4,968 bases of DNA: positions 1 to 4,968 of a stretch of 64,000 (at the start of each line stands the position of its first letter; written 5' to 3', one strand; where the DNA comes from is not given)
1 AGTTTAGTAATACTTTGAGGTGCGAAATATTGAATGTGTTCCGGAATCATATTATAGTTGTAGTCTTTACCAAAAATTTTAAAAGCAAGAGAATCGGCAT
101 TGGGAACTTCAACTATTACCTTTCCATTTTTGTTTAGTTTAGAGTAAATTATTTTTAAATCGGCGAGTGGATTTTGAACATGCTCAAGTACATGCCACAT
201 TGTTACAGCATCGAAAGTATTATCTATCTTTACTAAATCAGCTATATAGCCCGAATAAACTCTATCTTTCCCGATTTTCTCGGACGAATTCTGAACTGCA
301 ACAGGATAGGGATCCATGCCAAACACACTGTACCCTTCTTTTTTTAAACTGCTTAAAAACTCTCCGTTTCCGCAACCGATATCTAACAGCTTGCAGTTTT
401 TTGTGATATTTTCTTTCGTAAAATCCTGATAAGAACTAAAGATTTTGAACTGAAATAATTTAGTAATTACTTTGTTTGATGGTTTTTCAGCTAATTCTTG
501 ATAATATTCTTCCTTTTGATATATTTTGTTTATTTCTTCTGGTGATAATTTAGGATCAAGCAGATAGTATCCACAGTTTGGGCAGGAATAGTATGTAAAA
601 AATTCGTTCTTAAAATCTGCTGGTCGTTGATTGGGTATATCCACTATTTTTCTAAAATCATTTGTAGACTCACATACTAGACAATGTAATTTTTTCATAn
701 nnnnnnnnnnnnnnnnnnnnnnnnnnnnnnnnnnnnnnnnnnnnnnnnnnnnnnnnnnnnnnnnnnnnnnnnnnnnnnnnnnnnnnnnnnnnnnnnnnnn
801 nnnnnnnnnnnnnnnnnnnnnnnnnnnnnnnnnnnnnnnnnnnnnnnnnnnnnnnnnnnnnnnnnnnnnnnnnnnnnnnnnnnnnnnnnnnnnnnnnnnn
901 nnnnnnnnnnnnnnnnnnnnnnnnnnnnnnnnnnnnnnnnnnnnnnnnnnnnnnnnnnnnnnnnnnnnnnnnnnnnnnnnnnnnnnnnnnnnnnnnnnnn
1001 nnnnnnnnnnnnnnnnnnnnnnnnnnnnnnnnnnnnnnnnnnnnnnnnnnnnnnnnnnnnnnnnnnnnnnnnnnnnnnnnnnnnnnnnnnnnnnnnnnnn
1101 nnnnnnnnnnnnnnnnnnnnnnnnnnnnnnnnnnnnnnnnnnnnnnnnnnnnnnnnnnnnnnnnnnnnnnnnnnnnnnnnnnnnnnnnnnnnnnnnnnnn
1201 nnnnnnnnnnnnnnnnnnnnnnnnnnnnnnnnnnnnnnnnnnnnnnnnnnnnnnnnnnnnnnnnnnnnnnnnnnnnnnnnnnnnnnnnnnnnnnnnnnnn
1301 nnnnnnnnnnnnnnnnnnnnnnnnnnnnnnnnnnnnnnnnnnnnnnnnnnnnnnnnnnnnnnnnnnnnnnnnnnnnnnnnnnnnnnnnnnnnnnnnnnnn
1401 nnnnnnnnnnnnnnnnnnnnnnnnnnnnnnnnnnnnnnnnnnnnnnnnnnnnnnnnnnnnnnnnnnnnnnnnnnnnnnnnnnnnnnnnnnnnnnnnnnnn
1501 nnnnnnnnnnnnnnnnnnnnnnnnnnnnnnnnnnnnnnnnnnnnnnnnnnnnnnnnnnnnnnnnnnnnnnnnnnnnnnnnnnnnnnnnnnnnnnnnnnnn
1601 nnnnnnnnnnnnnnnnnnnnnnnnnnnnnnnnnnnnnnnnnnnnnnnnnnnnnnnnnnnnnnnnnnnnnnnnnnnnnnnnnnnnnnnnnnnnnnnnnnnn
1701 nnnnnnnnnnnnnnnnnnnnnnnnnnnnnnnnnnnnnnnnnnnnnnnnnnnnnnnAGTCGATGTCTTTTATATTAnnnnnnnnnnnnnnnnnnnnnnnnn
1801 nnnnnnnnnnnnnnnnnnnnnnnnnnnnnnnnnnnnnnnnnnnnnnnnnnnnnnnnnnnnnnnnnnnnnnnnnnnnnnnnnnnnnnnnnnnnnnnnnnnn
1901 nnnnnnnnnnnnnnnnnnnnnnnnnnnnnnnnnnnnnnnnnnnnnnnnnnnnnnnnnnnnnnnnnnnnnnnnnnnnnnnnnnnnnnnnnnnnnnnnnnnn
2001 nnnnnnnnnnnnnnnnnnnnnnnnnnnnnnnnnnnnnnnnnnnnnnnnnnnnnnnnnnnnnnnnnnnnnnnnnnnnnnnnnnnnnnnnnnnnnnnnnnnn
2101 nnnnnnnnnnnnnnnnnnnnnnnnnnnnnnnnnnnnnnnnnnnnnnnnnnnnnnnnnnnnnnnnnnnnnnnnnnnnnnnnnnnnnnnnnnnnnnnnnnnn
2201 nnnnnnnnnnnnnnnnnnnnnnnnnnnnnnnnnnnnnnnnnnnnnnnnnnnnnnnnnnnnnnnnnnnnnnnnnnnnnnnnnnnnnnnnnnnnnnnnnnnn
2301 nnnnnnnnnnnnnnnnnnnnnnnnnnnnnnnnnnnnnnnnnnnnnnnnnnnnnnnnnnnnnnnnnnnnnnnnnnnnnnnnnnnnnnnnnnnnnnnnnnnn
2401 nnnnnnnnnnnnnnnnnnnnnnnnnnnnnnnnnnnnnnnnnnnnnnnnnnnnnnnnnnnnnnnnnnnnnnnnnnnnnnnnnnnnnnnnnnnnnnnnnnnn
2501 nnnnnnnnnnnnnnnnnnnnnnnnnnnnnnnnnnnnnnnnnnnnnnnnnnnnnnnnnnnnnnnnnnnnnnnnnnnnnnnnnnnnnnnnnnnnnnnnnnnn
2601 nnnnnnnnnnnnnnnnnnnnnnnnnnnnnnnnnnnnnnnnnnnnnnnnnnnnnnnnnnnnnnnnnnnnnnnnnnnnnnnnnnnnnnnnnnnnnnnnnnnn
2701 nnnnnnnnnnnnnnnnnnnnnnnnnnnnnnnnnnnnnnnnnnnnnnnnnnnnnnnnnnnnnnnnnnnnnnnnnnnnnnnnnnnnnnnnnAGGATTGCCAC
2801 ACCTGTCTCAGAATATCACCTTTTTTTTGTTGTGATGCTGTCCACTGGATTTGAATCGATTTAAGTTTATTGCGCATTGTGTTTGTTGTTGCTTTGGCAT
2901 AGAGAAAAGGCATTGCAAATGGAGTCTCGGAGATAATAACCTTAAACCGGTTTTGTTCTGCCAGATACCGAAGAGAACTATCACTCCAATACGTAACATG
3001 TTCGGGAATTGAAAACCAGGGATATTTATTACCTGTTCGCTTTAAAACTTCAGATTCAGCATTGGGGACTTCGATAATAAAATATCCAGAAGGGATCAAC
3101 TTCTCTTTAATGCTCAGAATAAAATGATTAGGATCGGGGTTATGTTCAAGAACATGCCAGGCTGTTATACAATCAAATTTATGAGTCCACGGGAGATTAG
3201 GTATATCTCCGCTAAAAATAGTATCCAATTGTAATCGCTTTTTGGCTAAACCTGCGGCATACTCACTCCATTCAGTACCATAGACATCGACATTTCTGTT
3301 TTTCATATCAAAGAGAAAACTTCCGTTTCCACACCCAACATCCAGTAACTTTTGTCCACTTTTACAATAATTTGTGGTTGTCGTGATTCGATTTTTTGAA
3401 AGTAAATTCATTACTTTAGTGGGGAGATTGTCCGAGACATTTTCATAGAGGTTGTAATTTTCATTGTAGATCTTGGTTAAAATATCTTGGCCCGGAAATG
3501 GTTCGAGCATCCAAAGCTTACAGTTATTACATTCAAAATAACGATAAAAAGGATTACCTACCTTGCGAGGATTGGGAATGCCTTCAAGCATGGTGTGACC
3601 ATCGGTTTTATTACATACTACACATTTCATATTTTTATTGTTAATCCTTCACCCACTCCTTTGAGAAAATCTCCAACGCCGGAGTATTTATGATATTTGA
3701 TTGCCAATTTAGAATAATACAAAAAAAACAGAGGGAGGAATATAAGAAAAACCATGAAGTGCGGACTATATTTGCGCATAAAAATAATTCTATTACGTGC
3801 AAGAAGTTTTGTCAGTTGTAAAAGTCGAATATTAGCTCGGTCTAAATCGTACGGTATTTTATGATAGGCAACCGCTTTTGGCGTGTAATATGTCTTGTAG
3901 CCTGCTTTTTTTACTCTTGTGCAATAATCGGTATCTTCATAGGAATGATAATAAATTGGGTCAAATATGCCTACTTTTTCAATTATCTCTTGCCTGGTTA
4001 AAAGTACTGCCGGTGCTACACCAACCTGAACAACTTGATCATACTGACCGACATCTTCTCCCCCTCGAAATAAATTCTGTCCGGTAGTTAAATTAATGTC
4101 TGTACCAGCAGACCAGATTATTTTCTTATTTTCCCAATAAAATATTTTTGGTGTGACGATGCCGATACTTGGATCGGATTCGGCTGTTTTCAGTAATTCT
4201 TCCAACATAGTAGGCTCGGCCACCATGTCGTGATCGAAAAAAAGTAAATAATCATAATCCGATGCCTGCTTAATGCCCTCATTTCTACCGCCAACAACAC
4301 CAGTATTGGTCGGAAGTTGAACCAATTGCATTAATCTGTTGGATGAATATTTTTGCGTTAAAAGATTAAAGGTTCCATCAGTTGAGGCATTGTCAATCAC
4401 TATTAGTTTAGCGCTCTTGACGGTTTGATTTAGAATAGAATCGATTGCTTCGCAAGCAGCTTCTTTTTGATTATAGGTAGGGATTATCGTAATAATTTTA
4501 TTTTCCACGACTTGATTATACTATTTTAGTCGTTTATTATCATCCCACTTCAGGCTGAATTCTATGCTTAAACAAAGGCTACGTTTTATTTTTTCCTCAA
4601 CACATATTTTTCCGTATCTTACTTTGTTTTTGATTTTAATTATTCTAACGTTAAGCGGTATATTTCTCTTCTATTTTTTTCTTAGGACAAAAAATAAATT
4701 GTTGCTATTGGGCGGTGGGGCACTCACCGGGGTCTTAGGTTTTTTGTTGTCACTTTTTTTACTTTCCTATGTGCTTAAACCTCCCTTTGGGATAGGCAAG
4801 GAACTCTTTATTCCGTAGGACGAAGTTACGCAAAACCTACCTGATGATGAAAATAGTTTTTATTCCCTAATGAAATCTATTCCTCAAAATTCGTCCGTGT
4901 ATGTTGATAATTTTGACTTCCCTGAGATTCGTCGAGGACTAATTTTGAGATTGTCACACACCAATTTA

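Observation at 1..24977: About 25-kb, mostly single-strand glycan locus with eight GT2, four GT4 and four methyltransferases; predicts a heavily methylated surface glycan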

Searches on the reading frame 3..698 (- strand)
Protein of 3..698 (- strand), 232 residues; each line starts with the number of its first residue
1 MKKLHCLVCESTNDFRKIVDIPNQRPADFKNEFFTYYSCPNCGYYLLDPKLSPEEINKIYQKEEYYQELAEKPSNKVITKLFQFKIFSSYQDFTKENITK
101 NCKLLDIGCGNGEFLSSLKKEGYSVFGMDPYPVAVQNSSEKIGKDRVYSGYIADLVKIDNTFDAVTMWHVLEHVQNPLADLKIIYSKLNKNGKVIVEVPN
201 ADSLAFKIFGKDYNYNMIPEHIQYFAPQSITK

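Call 4: search_protein_families(library=pfam, proteins=[window:3-698:-], max_evalue=0.01)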
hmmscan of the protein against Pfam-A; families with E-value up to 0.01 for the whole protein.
seq(232 aa): 12 families
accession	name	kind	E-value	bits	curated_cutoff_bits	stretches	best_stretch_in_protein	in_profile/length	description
PF13489.12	Methyltransf_23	-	3.2e-26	92.4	27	1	99-231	21-151/164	Methyltransferase domain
PF08241.18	Methyltransf_11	-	2.8e-15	57.1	21.2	1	105-196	1-95/95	Methyltransferase domain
PF08242.18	Methyltransf_12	-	1.4e-12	48.6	30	1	105-193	1-97/98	Methyltransferase domain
PF13847.12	Methyltransf_31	-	3.4e-12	46.7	27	1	98-208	1-121/145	Methyltransferase domain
PF13649.12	Methyltransf_25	-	2.9e-11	44.3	27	1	105-192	2-97/97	Methyltransferase domain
PF08003.17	Methyltransf_9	-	1.9e-07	30.8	23.8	1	100-201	115-222/315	Protein of unknown function (DUF1698)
PF05219.18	DREV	-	5.5e-06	26.1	26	1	83-197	77-187/265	DREV methyltransferase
PF07021.18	MetW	-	7.5e-06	26.1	21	1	95-201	8-112/193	Methionine biosynthesis protein MetW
PF01209.24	Ubie_methyltran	-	0.00031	20.6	20.1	1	77-226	22-182/233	ubiE/COQ5 methyltransferase family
PF03848.20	TehB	-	0.00047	20.1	20.4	1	97-163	27-97/193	Tellurite resistance protein TehB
PF02353.26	CMAS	-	0.0012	18.6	27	1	94-195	56-163/273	Mycolic acid cyclopropane synthetase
PF07757.19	AdoMet_MTase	-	0.0017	19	27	1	99-129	60-90/115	Predicted AdoMet-dependent methyltransferase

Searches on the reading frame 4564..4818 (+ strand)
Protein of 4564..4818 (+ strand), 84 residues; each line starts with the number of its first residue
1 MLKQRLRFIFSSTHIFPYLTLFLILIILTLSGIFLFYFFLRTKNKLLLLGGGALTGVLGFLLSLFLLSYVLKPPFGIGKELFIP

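Call 4: search_protein_families(library=pfam, proteins=[window:4564-4818:+], max_evalue=0.01)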
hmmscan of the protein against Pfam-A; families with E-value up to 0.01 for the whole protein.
window:4564-4818:+ (84 aa): 0 families
